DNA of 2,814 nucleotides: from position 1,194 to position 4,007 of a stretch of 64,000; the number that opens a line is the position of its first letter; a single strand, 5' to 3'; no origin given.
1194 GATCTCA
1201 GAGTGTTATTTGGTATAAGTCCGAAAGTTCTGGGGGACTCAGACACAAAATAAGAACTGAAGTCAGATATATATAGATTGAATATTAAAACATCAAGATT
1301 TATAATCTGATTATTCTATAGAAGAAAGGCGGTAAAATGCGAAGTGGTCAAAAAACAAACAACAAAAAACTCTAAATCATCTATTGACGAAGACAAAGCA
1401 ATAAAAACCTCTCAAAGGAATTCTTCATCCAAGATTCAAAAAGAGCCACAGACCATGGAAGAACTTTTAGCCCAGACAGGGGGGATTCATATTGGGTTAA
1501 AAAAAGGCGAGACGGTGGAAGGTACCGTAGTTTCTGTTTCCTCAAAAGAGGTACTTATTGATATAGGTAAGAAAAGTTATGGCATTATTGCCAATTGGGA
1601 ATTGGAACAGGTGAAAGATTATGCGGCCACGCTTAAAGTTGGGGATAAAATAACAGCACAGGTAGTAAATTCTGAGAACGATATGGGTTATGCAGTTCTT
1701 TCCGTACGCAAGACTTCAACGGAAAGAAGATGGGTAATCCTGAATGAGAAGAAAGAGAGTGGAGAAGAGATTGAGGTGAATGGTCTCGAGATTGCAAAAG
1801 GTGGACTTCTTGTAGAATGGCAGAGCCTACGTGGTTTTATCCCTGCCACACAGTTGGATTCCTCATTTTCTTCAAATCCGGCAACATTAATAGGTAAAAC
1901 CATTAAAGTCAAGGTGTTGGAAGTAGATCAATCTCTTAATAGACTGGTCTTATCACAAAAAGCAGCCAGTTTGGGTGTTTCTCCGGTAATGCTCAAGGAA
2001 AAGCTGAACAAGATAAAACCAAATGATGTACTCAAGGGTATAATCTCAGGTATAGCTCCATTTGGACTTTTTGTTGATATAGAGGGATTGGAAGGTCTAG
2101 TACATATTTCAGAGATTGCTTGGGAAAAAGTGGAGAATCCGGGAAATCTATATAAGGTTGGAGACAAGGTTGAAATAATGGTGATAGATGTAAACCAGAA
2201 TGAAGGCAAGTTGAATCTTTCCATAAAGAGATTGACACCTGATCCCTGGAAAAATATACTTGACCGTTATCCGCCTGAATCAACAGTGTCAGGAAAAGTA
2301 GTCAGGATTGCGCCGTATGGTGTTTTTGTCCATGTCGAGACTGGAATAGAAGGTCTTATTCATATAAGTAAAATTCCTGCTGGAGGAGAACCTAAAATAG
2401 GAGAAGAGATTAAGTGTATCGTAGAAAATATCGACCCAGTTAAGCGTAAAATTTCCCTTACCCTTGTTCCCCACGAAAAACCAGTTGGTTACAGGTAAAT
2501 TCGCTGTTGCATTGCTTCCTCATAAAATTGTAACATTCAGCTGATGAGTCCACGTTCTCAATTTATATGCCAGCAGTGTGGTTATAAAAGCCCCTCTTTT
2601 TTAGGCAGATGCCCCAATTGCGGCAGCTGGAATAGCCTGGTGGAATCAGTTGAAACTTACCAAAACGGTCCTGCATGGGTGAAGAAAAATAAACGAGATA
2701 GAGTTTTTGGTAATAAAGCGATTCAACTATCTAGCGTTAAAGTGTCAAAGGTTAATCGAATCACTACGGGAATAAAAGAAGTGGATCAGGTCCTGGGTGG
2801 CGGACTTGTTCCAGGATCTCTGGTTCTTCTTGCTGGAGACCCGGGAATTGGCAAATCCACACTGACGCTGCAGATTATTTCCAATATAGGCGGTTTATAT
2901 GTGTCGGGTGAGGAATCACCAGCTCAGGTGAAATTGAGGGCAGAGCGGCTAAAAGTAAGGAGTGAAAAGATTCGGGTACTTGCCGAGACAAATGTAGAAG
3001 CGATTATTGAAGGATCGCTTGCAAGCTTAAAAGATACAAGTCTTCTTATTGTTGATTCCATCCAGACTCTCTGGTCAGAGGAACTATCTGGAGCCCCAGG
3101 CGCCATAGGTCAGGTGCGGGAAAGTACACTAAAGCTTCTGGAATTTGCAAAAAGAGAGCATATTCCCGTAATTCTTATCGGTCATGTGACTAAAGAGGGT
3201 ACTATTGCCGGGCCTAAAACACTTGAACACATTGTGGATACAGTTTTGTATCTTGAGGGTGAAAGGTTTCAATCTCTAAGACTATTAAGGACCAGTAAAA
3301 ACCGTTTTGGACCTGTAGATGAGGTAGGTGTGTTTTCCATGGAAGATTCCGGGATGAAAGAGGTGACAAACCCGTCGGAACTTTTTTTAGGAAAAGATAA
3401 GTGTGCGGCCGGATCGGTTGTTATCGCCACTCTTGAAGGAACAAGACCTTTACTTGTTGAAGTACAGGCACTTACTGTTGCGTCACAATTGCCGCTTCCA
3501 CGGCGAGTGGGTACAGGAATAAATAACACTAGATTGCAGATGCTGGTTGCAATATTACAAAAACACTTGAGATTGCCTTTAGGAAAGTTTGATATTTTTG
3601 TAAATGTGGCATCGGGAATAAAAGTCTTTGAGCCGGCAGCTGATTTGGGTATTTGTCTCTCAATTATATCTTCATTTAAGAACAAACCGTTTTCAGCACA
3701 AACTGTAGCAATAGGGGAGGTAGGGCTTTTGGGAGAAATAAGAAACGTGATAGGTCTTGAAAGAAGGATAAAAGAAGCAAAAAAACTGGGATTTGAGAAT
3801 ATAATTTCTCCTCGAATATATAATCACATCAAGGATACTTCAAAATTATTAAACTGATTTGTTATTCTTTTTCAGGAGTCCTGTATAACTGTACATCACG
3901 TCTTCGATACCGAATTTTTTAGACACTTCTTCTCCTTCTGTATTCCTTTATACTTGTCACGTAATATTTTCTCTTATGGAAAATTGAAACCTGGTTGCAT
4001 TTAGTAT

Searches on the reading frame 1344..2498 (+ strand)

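Call 8: search_protein_families(library=pfam, proteins=[window:1344-2498:+], max_evalue=0.001)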
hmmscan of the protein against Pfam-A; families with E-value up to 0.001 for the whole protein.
window:1344-2498:+ (384 aa): 5 families
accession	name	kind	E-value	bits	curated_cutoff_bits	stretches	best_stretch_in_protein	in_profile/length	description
PF00575.29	S1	-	4.6e-55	184.4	22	4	224-295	2-74/74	S1 RNA binding domain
PF23459.1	S1_RRP5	-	5.7e-14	52.9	27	0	226-293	3-71/72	RRP5 S1 domain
PF24685.1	OB_RRP5_4th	-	0.00022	21.6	31.5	0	250-295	38-83/92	RRP5 OB-fold domain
PF21543.3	CvfB_2nd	-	0.00049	20.4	27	0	271-295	52-75/76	Virulence regulatory factor CvfB, second domain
PF21710.3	Spt6_S1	-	0.00074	20.2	27.5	0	249-295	40-87/91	Spt6, S1/OB domain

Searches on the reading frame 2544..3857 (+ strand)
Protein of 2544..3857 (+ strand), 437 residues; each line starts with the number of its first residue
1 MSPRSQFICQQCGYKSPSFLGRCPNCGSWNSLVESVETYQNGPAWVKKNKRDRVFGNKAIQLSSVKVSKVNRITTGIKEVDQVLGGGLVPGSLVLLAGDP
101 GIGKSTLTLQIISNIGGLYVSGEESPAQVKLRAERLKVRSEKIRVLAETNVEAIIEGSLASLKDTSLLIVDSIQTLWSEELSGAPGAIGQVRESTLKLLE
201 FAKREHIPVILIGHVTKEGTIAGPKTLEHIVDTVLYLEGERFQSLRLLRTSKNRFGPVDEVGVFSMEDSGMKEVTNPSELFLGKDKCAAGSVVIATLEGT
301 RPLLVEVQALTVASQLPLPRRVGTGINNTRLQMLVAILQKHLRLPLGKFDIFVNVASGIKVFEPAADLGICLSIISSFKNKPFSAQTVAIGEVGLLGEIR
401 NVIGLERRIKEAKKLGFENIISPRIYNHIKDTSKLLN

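Call 8: search_protein_families(library=pfam, proteins=[window:2544-3857:+], max_evalue=0.001)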
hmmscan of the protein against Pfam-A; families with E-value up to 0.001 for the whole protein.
window:2544-3857:+ (437 aa): 10 families
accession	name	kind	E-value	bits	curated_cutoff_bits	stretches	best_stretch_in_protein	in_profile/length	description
PF06745.19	ATPase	-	1.1e-14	54.8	26.6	1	74-143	2-77/231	KaiC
PF18073.7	Zn_ribbon_LapB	-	3.2e-13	49.5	25.7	1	7-34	1-28/28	Rubredoxin metal binding domain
PF13481.12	AAA_25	-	4e-10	40.1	27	1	68-219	10-194/195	AAA domain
PF13541.12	ChlI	-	1.6e-09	38.2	27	1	329-424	25-119/121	Subunit ChlI of Mg-chelatase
PF03796.21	DnaB_C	-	9.5e-08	32.2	27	1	73-174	2-111/255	DnaB-like helicase C terminal domain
PF08423.17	Rad51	-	2.7e-05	24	22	0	68-114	3-55/244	Rad51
PF05362.19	Lon_C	-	0.00018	21.6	21.1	1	348-424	93-170/205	Lon protease (S16) C-terminal proteolytic domain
PF00154.27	RecA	-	0.00022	21.2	27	1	51-118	10-82/262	recA bacterial DNA recombination protein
PF13401.12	AAA_22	-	0.00081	20.1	27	0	92-214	6-123/130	AAA domain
PF23442.1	DUF7125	-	0.00093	18.8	29.1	0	71-120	2-51/207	Family of unknown function (DUF7125)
